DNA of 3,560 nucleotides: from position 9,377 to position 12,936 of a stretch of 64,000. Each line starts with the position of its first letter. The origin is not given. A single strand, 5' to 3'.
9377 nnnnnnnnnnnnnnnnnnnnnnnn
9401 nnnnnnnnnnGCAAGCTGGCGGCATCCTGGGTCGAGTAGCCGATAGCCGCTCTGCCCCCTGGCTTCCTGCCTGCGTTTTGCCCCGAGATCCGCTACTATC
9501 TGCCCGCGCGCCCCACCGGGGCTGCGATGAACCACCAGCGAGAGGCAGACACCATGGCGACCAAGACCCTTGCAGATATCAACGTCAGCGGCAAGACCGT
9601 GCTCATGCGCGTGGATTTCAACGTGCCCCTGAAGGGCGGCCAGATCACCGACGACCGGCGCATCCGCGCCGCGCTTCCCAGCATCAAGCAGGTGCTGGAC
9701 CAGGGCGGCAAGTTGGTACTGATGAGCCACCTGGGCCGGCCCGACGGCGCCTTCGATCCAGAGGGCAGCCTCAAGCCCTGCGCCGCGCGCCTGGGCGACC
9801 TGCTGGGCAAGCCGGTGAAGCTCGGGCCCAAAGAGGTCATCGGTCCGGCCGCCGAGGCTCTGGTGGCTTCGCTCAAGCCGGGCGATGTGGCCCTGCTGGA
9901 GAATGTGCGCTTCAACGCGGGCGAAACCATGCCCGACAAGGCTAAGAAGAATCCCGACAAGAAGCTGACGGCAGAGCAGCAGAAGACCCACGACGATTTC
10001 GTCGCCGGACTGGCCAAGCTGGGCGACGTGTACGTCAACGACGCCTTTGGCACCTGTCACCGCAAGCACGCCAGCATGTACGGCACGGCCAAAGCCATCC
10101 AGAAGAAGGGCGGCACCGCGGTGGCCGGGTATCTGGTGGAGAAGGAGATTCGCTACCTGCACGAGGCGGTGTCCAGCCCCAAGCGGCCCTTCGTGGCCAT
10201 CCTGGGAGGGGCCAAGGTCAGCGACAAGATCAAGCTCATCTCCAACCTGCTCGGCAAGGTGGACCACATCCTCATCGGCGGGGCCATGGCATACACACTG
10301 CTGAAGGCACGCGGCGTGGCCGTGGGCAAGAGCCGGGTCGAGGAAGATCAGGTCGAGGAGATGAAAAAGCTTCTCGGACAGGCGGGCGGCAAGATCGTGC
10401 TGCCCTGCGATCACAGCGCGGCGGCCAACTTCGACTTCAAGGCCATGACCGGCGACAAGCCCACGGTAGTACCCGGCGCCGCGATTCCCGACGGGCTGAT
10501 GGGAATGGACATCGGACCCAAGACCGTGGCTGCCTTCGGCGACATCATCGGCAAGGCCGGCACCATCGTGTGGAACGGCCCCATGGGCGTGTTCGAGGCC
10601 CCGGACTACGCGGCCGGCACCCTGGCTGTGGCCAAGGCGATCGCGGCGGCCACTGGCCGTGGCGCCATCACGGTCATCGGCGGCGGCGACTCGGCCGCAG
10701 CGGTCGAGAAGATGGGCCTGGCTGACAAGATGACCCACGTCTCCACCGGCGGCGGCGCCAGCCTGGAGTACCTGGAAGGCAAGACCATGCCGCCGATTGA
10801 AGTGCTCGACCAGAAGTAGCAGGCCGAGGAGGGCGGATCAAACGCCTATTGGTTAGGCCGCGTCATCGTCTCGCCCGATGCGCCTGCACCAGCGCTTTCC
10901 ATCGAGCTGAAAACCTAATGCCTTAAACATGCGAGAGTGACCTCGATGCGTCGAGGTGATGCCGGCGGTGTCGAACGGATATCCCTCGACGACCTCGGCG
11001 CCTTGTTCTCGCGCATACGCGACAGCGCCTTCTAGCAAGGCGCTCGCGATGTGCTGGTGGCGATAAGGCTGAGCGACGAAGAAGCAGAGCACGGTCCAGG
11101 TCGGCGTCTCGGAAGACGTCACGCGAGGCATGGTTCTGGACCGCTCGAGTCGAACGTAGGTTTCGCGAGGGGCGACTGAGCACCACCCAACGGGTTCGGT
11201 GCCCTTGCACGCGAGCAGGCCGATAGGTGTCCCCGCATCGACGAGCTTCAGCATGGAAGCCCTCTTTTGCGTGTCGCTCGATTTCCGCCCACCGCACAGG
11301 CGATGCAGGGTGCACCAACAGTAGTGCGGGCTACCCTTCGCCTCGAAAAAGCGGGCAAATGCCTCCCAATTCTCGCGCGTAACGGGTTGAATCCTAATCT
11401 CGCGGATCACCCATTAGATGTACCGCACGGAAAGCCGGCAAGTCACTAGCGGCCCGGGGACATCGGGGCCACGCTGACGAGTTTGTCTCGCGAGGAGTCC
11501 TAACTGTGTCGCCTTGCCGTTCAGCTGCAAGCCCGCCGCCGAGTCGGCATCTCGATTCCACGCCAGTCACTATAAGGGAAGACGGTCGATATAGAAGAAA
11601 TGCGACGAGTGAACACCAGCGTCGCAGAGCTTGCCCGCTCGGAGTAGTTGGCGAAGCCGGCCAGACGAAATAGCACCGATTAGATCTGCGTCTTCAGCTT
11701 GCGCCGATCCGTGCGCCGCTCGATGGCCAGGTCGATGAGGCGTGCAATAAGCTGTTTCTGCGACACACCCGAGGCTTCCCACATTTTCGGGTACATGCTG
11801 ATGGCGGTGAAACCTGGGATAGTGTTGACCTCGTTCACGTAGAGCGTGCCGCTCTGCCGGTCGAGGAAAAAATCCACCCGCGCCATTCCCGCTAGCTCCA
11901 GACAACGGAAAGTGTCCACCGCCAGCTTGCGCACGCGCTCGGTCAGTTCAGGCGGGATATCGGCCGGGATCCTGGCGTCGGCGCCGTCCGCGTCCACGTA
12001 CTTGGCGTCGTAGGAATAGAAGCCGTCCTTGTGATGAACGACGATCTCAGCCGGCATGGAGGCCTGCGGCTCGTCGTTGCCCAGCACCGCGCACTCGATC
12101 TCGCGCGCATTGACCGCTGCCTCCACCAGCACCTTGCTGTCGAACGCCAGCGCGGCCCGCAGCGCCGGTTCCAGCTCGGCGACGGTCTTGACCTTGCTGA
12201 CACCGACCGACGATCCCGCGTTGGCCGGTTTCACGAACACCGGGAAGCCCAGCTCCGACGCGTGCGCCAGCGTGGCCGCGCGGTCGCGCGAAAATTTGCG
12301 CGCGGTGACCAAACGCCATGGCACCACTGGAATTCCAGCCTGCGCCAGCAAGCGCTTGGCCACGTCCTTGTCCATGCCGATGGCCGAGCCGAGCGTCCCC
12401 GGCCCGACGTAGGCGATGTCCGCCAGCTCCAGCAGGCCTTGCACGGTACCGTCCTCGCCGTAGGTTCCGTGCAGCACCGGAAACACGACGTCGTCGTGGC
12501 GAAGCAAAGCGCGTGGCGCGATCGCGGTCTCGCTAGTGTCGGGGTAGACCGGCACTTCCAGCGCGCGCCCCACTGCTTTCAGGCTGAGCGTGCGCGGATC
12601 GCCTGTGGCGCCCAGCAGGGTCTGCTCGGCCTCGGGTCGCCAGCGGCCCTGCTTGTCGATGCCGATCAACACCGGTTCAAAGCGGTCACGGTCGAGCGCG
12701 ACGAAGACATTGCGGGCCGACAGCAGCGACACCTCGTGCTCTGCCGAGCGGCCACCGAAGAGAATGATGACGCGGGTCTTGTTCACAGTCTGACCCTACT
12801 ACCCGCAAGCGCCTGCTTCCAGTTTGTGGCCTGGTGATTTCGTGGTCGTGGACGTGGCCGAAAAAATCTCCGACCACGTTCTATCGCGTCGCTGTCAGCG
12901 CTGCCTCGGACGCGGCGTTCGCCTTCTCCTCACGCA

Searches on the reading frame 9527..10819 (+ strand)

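Call 42: search_protein_families(library=pfam, proteins=[window:9527-10819:+], max_evalue=0.001)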
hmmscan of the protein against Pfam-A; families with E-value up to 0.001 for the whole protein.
window:9527-10819:+ (430 aa): 1 family
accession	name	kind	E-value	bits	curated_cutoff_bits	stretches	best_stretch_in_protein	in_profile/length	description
PF00162.24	PGK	-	4.6e-150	500.3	27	1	16-419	2-379/379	Phosphoglycerate kinase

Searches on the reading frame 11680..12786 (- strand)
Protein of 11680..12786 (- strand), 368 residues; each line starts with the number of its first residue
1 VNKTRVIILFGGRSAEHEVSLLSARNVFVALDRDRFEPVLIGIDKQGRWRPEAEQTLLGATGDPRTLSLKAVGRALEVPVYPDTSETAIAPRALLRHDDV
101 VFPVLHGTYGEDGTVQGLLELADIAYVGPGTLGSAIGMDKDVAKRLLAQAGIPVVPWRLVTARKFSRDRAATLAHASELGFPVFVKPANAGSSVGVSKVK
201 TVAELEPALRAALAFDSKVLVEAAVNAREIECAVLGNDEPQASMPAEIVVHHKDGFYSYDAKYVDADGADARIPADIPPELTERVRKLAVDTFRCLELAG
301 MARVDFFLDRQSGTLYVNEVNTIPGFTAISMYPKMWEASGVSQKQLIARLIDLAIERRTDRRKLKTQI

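Call 42: search_protein_families(library=pfam, proteins=[window:11680-12786:-], max_evalue=0.001)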
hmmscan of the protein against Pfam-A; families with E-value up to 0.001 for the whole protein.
window:11680-12786:- (368 aa): 5 families
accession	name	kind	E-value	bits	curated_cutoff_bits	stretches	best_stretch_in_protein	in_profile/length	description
PF07478.18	Dala_Dala_lig_C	-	2.6e-73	246.3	24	1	146-352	1-204/204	D-ala D-ala ligase C-terminus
PF01820.27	Dala_Dala_lig_N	-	1.6e-33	116.2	34.6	1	5-129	1-121/121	D-ala D-ala ligase N-terminus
PF02786.22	CPSase_L_D2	-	5.2e-12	46.2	19.8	1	139-322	1-178/211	Carbamoyl-phosphate synthase L chain, ATP binding domain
PF02222.28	ATP-grasp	-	5.1e-10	39.7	27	1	146-321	2-160/179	ATP-grasp domain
PF08443.16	RimK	-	1.3e-05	25.3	21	0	280-334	126-177/188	RimK-like ATP-grasp domain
